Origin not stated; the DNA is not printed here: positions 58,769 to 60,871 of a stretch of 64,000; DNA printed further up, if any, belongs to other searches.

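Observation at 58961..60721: Exported caspase-like protease fused to a PstS-derived binding domain that has lost the phosphate ligands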

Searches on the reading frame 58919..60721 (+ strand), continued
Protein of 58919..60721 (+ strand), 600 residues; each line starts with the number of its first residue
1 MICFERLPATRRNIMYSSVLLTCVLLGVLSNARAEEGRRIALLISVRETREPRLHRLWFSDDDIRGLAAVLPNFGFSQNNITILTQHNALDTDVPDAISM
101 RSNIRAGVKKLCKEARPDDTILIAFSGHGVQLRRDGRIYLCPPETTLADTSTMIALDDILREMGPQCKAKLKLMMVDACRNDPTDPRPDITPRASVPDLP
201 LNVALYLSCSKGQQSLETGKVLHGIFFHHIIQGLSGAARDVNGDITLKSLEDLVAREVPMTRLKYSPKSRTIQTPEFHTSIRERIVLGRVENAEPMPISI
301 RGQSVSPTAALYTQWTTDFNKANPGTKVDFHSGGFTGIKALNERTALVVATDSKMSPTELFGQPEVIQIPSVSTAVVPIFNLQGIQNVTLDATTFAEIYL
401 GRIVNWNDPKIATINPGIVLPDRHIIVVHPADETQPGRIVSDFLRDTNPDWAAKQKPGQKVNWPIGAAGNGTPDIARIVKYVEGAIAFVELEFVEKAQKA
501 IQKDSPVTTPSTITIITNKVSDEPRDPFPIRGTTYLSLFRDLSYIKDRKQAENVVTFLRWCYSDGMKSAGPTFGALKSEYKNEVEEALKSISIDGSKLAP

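Call 10: find_related_loci(query=A2, collection=genome_contigs, flank=10000)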
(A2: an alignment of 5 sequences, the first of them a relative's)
Query A2 (586 aa) in genome_contigs; peptide patterns used: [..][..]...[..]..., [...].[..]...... (x = any residue, [..] = any of these).
43 stretches matched a pattern; 25 encode a relative of the query (tblastn E <= 1e-3); 24 distinct loci.
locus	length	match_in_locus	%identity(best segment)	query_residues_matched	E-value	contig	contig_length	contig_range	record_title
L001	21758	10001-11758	46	1-580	5e-174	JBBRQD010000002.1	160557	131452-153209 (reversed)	MAG: Planctomycetota bacterium isolate metawrap_la1_16 W_la1_16_k141_165434L_160557_cov_21.7622, whole genome shotgun se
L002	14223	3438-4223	35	18-278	1e-43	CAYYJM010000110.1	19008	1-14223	MAG TPA_asm: uncultured Alcaligenaceae bacterium isolate SRP263991_co5_27 genome assembly, contig: NODE_5691_length_1900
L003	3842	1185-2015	36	1-273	1e-43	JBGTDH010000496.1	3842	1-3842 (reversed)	MAG: Pirellulales bacterium isolate JTS-RE139 k141_3372452, whole genome shotgun sequence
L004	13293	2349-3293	31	9-321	1e-38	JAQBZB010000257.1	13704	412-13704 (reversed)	MAG: Planctomycetota bacterium isolate casp150-mb.46 NODE_11543_length_13704_cov_0.136788, whole genome shotgun sequence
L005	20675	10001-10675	35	27-244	9e-35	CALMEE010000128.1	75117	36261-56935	MAG TPA_asm: uncultured Planctomycetaceae bacterium isolate SRR2107179_bin.6_CONCOCT_v1.1_MAG genome assembly, contig: E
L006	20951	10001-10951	30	5-324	2e-33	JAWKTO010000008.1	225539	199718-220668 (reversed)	MAG: Pirellulaceae bacterium isolate BC1.200 BC1.200.fa-8, whole genome shotgun sequence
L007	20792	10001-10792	34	18-279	3e-33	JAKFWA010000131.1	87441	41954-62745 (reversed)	MAG: Planctomycetaceae bacterium isolate D4_Bin_5 D4_0000150, whole genome shotgun sequence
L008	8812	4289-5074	34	23-279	2e-33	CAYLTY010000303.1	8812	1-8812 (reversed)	MAG TPA_asm: uncultured Planctomycetaceae bacterium isolate SRP302895_co1_474 genome assembly, contig: NODE_16195_length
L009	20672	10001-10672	32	23-244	1e-32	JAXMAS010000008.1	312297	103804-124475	MAG: Gemmataceae bacterium isolate STL-PLA16 C1.254.fa-8, whole genome shotgun sequence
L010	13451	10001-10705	32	84-315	5e-31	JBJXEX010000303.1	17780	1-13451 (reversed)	MAG: Planctomycetaceae bacterium isolate F1F2.bin.94 k127_7539764, whole genome shotgun sequence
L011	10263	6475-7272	28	23-273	1e-27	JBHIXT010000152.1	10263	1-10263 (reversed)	MAG: Planctomycetaceae bacterium isolate MAG57 WDNA05_bin.39.strict_152, whole genome shotgun sequence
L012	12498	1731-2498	29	27-273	2e-27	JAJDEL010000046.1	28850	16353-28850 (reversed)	MAG: Planctomicrobium sp. isolate OFTM320 OFTM320_45, whole genome shotgun sequence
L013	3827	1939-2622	32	5-244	4e-27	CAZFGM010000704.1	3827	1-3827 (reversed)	MAG TPA_asm: uncultured Alcaligenaceae bacterium isolate binchicken_co95_61 genome assembly, contig: NODE_15837_length_3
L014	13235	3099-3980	28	5-283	1e-26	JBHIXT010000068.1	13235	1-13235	MAG: Planctomycetaceae bacterium isolate MAG57 WDNA05_bin.39.strict_68, whole genome shotgun sequence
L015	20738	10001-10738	32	43-284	7e-26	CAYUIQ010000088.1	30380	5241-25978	MAG TPA_asm: uncultured Planctomycetaceae bacterium isolate SRP167671_co1_171 genome assembly, contig: NODE_1675_length_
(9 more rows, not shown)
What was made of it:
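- Closest known: Planctomycetota secreted caspase-like proteins with other C-terminal modules. Different: The sub-clade also has its own N-terminal motif, (D/E)(P/T)RLH(R/Q)LWF (call 10).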

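Call 13: search_protein_families(library=pfam, proteins=[L001:4992-6941:+, L001:6942-8021:+, L001:8046-8915:+, L001:8946-9908:+, L001:12040-12618:-, L001:13686-18650:+, L001:1208-3655:-], max_evalue=0.001)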
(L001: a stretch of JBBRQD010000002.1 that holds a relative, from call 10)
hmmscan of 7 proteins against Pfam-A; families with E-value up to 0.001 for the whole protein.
L001:4992-6941:+ (649 aa): 3 families
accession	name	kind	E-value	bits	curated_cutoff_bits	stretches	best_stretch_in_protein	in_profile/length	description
PF00691.25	OmpA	-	1.1e-11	45.4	27.2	1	545-635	10-97/98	OmpA family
PF09084.16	NMT1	-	1.1e-09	38.9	20.5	1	266-395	82-213/216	NMT1/THI5 like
PF12974.12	Phosphonate-bd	-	2.1e-05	24.4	27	1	202-324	30-155/242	ABC transporter, phosphonate, periplasmic substrate-binding protein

L001:6942-8021:+ (359 aa): 1 family
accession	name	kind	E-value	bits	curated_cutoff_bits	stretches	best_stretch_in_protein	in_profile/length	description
PF00528.27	BPD_transp_1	-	8.3e-21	75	26.4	1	184-355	1-180/184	Binding-protein-dependent transport system inner membrane component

L001:8046-8915:+ (289 aa): 2 families
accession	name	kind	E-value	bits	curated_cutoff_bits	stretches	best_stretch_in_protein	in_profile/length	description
PF00005.33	ABC_tran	-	1.4e-30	107.1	25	1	58-193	10-136/137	ABC transporter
PF13304.12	AAA_21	-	9.8e-09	36.1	27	0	163-227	235-301/304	AAA domain, putative AbiEii toxin, Type IV TA system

L001:8946-9908:+ (320 aa): 0 families

L001:12040-12618:- (192 aa): 2 families
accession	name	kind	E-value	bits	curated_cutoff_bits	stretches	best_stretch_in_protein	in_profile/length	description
PF11453.13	DUF2950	-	1.6e-21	77.1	20.2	1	29-176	104-255/274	Protein of unknown function (DUF2950)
PF07963.17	N_methyl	-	1.6e-09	37.4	21.2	1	2-26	3-27/27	Prokaryotic N-terminal methylation motif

L001:13686-18650:+ (1654 aa): 3 families
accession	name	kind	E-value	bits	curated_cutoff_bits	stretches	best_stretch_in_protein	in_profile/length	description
PF10150.14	RNase_E_G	-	2.2e-106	355.7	25.5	1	1267-1536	1-269/270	Ribonuclease E/G family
PF20833.2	RNase_E_G_Thio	-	7.4e-17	61.7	26.8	1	1549-1630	2-83/86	RNase E/G, Thioredoxin-like domain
PF00575.29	S1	-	0.00023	21.9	22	0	670-706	3-37/74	S1 RNA binding domain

L001:1208-3655:- (815 aa): 0 families

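Call 14: find_encoding_contigs(protein=P0004, flank=8000, max_places=3)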
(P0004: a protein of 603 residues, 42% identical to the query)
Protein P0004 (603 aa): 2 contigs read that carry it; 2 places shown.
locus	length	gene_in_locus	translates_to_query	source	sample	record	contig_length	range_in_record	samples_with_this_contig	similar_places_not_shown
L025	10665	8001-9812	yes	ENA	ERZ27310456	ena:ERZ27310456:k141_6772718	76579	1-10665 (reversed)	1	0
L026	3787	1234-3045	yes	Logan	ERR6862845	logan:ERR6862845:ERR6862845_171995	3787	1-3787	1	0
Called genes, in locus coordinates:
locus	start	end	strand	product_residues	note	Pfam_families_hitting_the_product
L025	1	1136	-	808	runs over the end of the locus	-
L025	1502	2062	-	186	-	PF05974:DUF892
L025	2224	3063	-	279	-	PF04972:BON (weak)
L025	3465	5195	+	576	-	PF12974:Phosphonate-bd (faint), PF09084:NMT1, PF00691:OmpA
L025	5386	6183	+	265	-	PF00528:BPD_transp_1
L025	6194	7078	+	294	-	PF00005:ABC_tran, PF13304:AAA_21 (faint)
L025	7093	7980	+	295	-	-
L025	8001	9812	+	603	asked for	PF00656:Peptidase_C14, PF12849:PBP_like_2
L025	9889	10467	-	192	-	PF07963:N_methyl, PF11453:DUF2950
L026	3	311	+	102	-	?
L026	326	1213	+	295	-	-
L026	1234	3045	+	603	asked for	PF00656:Peptidase_C14, PF12849:PBP_like_2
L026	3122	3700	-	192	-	PF07963:N_methyl, PF11453:DUF2950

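Call 15: find_encoding_contigs(protein=P0002, flank=8000, max_places=3)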
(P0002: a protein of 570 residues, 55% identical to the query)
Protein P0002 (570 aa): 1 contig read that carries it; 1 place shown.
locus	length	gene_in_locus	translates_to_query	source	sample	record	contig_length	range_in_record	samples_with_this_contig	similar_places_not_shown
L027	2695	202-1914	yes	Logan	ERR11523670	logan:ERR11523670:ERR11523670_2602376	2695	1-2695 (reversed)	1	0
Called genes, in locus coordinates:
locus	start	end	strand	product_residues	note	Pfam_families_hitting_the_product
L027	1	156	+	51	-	?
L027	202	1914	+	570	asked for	PF00656:Peptidase_C14, PF12849:PBP_like_2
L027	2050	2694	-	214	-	?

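Call 16: find_encoding_contigs(protein=P0005, flank=8000, max_places=3)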
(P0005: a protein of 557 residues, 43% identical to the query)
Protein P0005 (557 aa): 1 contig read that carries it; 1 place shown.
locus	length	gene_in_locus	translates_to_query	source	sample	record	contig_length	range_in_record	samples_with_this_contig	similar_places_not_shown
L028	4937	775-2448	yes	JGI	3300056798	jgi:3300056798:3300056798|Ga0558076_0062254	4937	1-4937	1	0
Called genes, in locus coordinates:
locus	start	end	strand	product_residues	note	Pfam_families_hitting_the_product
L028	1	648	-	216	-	?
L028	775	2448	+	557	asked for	PF00656:Peptidase_C14, PF12849:PBP_like_2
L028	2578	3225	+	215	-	-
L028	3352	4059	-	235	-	PF13472:Lipase_GDSL_2, PF00657:Lipase_GDSL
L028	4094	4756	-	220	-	PF05685:Uma2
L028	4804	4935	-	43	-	?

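Call 26: search_protein_representatives(alignment_id=A2)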
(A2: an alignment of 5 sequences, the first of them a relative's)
Query: 5 sequences, 584 profile positions. Proteins with E-value up to 0.001 (for the whole library): 31722; up to 1e-10: 10924; up to 1e-30: 2237. The best 150 are listed.
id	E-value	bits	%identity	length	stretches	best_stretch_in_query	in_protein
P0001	0.0e+00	1033.1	-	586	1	1-583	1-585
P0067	1.2e-117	410.2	-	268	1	7-245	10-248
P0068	6.6e-110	384.6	-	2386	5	283-552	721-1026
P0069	4.9e-104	365.3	-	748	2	282-579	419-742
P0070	2.0e-100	353.3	-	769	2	285-581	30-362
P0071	5.6e-98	345.3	-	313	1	323-582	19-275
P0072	2.9e-92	326.4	-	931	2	276-554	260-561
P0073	4.8e-91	322.4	-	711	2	289-554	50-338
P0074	4.1e-88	312.7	-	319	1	6-279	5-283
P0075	2.4e-83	296.9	-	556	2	21-277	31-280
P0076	9.1e-79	281.8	-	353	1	280-584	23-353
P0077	4.5e-73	263.0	-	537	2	6-262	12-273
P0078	4.5e-71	256.4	-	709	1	6-250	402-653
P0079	2.2e-70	254.1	-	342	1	283-584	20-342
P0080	4.6e-70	253.1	-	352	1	284-576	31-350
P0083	5.7e-66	239.6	-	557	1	8-280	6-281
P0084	1.1e-65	238.7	-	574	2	14-245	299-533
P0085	1.7e-65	238.0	-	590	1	7-299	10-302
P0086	5.7e-65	236.2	-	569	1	19-285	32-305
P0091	1.6e-62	228.2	-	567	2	8-289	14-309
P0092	6.9e-62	226.1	-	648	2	3-233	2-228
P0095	7.6e-61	222.6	-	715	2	289-552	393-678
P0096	1.2e-60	222.0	-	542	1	3-271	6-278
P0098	7.4e-60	219.4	-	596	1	7-280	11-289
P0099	4.9e-59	216.7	-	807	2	287-583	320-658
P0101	1.3e-58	215.3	-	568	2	20-202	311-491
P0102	1.4e-58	215.1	-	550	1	5-279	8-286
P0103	2.5e-58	214.3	-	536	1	6-281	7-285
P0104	3.8e-58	213.7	-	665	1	287-582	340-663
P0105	5.9e-58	213.1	-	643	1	9-276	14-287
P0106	7.3e-58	212.8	-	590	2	288-569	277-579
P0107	7.8e-58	212.7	-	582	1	8-282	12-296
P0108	8.5e-58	212.6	-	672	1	14-274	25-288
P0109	1.3e-57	212.0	-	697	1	6-278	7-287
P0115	2.0e-56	208.0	-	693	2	286-553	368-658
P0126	1.4e-55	205.2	-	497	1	287-581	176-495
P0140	1.8e-54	201.6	-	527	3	7-289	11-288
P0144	4.2e-54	200.4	-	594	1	103-524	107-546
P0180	2.5e-52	194.5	-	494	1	280-582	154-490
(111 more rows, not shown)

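Call 27: search_protein_families(library=pfam, proteins=[P0144, P0075, P0077, P0091, P0092, P0140, P0071, P0084, P0101, P0085], max_evalue=0.001)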
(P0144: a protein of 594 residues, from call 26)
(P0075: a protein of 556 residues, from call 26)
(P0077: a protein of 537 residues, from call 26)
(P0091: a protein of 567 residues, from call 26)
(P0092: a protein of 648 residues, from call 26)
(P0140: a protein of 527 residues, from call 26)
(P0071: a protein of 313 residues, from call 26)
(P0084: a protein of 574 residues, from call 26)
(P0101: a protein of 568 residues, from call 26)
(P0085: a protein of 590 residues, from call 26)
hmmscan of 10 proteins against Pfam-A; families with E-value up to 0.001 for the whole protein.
P0144 (594 aa): 3 families
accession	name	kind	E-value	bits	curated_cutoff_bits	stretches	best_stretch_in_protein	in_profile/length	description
PF00656.27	Peptidase_C14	-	1e-17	65.1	21.4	1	39-258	1-222/233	Caspase domain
PF12849.12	PBP_like_2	-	1.9e-15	57.8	27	1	306-563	13-265/267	PBP superfamily domain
PF01547.30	SBP_bac_1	-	4.2e-08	34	26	1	317-566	10-305/307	Bacterial extracellular solute-binding protein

P0075 (556 aa): 1 family
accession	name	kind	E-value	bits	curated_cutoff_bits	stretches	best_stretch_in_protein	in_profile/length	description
PF00656.27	Peptidase_C14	-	1.2e-46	159.8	21.4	2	34-261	1-220/233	Caspase domain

P0077 (537 aa): 1 family
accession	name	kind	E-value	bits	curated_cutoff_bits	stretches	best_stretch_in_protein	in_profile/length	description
PF00656.27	Peptidase_C14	-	1.1e-40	140.3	21.4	2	30-275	2-224/233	Caspase domain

P0091 (567 aa): 5 families
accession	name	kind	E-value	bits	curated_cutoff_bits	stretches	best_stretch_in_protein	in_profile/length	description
PF00656.27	Peptidase_C14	-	2.3e-34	119.5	21.4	2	32-284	3-223/233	Caspase domain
PF13202.12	EF-hand_5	-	2.8e-09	36.5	25.9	0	508-523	8-23/25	EF hand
PF00036.39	EF-hand_1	-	4e-08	32.7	25.4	0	508-527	9-28/29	EF hand domain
PF13405.12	EF-hand_6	-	2.7e-06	27.1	25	0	509-527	10-28/30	EF-hand domain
PF13499.12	EF-hand_7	-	6.2e-06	26.9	30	0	245-263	47-65/67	EF-hand domain pair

P0092 (648 aa): 8 families
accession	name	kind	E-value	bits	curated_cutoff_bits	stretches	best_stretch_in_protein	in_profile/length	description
PF00656.27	Peptidase_C14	-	1.8e-47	162.4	21.4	2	23-232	1-208/233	Caspase domain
PF07719.23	TPR_2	-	7.8e-07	29.2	27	0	273-305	1-33/34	Tetratricopeptide repeat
PF13414.12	TPR_11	-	1.6e-06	28.1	26.8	0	604-626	6-28/42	TPR repeat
PF13499.12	EF-hand_7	-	2.4e-06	28.2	30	0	206-235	37-66/67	EF-hand domain pair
PF00036.39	EF-hand_1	-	1.2e-05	24.9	25.4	0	217-234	8-25/29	EF hand domain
PF00515.34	TPR_1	-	7.3e-05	22.9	27.8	0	603-625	12-34/34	Tetratricopeptide repeat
PF04212.24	MIT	-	0.00019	21.9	30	0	272-301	3-32/66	MIT (microtubule interacting and transport) domain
PF13405.12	EF-hand_6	-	0.00069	19.6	25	0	537-553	9-25/30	EF-hand domain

P0140 (527 aa): 1 family
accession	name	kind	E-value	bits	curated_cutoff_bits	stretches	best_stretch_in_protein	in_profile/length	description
PF00656.27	Peptidase_C14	-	8e-40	137.4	21.4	2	28-227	1-198/233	Caspase domain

P0071 (313 aa): 1 family
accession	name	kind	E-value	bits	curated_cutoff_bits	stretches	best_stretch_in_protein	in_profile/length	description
PF12849.12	PBP_like_2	-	8.8e-19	68.7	27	1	22-234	49-262/267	PBP superfamily domain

P0084 (574 aa): 3 families
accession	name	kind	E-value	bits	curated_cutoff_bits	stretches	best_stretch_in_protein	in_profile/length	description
PF00656.27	Peptidase_C14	-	8.1e-28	98.1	21.4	2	34-289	2-225/233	Caspase domain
PF13202.12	EF-hand_5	-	3.1e-06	26.8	25.9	0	510-526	7-23/25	EF hand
PF00036.39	EF-hand_1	-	0.00027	20.7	25.4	0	250-266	9-25/29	EF hand domain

P0101 (568 aa): 1 family
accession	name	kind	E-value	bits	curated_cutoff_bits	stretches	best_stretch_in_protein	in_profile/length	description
PF00656.27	Peptidase_C14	-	6.1e-29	101.8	21.4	2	32-262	2-225/233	Caspase domain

P0085 (590 aa): 1 family
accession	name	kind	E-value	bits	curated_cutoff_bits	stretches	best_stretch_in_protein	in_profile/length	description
PF00656.27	Peptidase_C14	-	2e-22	80.4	21.4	1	27-272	1-228/233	Caspase domain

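Call 30: predict_structure(alignment_id=A2)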
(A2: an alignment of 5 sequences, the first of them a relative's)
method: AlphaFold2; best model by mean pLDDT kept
length: 586 residues; sequences in the alignment: 5
mean_pLDDT: 52.1   pTM: 0.38
mean pLDDT of the five models: 52.1, 43.0, 39.0, 38.4, 37.8
residues with pLDDT >= 90: 4; 70-90: 140; 50-70: 158; < 50: 284
segments of 3 or more residues with pLDDT < 50: 1-5, 7-9, 11-21, 34-45, 73-83, 164-185, 194-280, 290-292, 319-321, 361-374, 412-438, 440-516
pLDDT, mean of each block of 10 residues (from residue 1): 47 34 70 45 46 57 71 44 61 81 76 58 62 66 72 68 43 31 48 42 25 30 29 30 24 26 22 29 67 63 85 72 57 70 56 76 35 49 54 70 57 38 37 44 38 28 30 32 37 28 32 51 84 84 86 61 71 86 71
secondary structure, 60 per line:
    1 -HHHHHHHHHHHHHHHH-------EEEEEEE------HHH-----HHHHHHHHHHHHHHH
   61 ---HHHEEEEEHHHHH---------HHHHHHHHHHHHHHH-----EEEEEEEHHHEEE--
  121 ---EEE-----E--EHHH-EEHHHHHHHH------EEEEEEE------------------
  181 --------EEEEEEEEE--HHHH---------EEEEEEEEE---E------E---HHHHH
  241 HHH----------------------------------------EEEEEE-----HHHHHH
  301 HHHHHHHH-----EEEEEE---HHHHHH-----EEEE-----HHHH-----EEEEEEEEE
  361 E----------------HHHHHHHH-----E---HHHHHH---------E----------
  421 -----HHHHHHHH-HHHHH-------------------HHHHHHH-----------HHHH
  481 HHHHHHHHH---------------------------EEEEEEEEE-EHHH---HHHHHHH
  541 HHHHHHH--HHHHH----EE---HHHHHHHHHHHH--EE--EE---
elements in order: H2-17 E25-31 H46-60 E67-71 H72-76 H86-100 E106-112 E116-118 E124-126 H142-149 E156-162 E189-197 H200-203 E213-221 H236-243 E284-289 H295-308 E314-319 H323-328 E334-337 H343-346 E352-361 H378-385 H395-400 H426-433 H435-439 H459-465 H477-489 E517-525 H534-547 H550-554 H564-575
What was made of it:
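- Tried and rejected: A first AF2 run with only the five family sequences gave an unusable model (pLDDT 52; call 30).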

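Call 33: find_encoding_contigs(protein=P0067, flank=6000, max_places=2)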
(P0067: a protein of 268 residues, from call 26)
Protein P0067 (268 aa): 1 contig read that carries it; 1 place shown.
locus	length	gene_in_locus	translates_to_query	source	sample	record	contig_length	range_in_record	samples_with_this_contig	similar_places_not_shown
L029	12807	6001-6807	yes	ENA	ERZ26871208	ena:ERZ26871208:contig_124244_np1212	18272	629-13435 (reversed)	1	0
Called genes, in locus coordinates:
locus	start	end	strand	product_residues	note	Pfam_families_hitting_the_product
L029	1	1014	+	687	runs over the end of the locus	PF01833:TIG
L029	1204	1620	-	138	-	-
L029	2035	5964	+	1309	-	PF01364:Peptidase_C25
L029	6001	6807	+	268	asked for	PF00656:Peptidase_C14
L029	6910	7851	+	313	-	PF12849:PBP_like_2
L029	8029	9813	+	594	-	PF04230:PS_pyruv_trans, PF05991:NYN_YacP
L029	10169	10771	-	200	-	-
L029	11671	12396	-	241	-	-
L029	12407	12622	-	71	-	-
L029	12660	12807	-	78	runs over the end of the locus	-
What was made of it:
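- No transporter, regulator or metabolic gene is consistently adjacent to hint at a ligand (calls 14-16, 33). The other contexts are unrelated (calls 14-16, 33).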

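Call 41: find_related_loci(query=A2, collection=metagenome_contigs, flank=8000)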
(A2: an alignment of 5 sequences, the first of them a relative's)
Query A2 (586 aa) in metagenome_contigs; peptide patterns used: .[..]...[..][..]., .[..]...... (x = any residue, [..] = any of these).
173 stretches matched a pattern; 67 encode a relative of the query (tblastn E <= 1e-3); 67 distinct loci.
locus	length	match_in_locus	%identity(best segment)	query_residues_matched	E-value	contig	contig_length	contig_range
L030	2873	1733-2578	36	4-275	2e-49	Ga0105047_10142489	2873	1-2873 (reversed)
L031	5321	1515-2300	34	22-277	9e-40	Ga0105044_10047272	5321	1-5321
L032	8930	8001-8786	34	22-277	3e-39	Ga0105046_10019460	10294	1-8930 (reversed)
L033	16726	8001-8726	35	6-250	1e-33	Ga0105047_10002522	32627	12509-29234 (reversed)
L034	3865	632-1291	36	48-275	7e-33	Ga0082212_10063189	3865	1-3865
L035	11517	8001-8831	32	2-288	1e-31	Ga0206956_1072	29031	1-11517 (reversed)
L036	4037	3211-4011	31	1-267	7e-32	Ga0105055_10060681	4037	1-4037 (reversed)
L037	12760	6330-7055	29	4-243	4e-29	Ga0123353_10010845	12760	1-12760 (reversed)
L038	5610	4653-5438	33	18-274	9e-29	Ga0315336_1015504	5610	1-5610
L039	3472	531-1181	32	23-243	1e-28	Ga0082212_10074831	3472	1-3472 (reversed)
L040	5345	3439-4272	31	5-263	6e-28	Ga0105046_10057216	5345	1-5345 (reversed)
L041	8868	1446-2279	31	5-263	1e-27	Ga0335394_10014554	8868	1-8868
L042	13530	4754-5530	32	23-281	3e-27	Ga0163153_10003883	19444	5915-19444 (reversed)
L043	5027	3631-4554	27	3-277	3e-24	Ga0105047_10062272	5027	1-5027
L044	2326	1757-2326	30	23-217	6e-23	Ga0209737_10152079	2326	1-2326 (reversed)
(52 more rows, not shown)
